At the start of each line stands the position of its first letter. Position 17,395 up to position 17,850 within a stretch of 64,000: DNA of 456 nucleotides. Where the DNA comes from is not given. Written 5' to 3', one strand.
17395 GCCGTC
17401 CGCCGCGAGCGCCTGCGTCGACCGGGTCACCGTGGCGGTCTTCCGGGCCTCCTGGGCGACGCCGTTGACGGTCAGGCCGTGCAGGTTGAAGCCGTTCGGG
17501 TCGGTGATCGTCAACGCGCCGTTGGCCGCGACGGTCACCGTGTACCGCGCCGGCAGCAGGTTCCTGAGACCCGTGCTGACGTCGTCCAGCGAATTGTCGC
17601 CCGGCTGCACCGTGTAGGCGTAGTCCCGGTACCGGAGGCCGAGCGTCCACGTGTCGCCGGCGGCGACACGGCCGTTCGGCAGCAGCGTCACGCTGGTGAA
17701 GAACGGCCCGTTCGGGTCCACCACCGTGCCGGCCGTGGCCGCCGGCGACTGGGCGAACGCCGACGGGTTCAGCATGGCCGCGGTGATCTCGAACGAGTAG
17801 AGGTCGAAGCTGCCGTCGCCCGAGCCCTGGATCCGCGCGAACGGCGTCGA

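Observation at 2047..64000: One uninterrupted ORF of more than 61.9 kb (at least 20,650 aa, still open at the window edge) encoding a mosaic RTX-type giant protein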

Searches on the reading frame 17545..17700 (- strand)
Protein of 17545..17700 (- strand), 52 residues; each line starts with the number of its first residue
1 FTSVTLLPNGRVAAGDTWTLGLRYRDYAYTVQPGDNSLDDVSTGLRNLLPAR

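Call 33: search_solved_structures(query=A4, max_evalue=1)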
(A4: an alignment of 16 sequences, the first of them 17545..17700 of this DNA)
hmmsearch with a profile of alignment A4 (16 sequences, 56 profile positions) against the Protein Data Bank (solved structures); distinct sequences matched with E-value up to 1: 11.
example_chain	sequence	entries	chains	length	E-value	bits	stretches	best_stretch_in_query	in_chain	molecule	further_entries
4b8v_A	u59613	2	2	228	1.9e-05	27.6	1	26-50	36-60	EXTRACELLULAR PROTEIN 6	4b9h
4uz2_A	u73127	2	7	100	0.035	17.2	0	32-48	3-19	CELL WALL-BINDING ENDOPEPTIDASE-RELATED PROTEIN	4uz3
9mt4_Q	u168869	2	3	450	0.11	15.6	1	5-55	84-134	Structural protein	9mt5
4esy_A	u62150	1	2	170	0.22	14.6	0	33-49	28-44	CBS domain containing membrane protein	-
4xcm_A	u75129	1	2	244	0.24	14.5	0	32-48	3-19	Cell wall-binding endopeptidase-related protein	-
5ls2_A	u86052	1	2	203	0.38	13.9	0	31-47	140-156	LysM type receptor kinase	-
9h6v_A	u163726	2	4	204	0.39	13.8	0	31-47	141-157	LysM type receptor kinase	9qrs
9h3b_A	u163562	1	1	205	0.4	13.8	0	31-47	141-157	LysM type receptor kinase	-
2mtz_A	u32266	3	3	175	0.66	13.1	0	32-50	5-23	Putative L,D-transpeptidase YkuD | L, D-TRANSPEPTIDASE YKUD | PUTATIVE L, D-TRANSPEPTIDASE YKUD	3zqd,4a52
4a1i_A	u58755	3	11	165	0.68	13.1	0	32-50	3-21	PUTATIVE L, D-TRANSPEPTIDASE YKUD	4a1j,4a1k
1y7m_A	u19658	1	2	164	0.73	13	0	32-50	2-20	hypothetical protein BSU14040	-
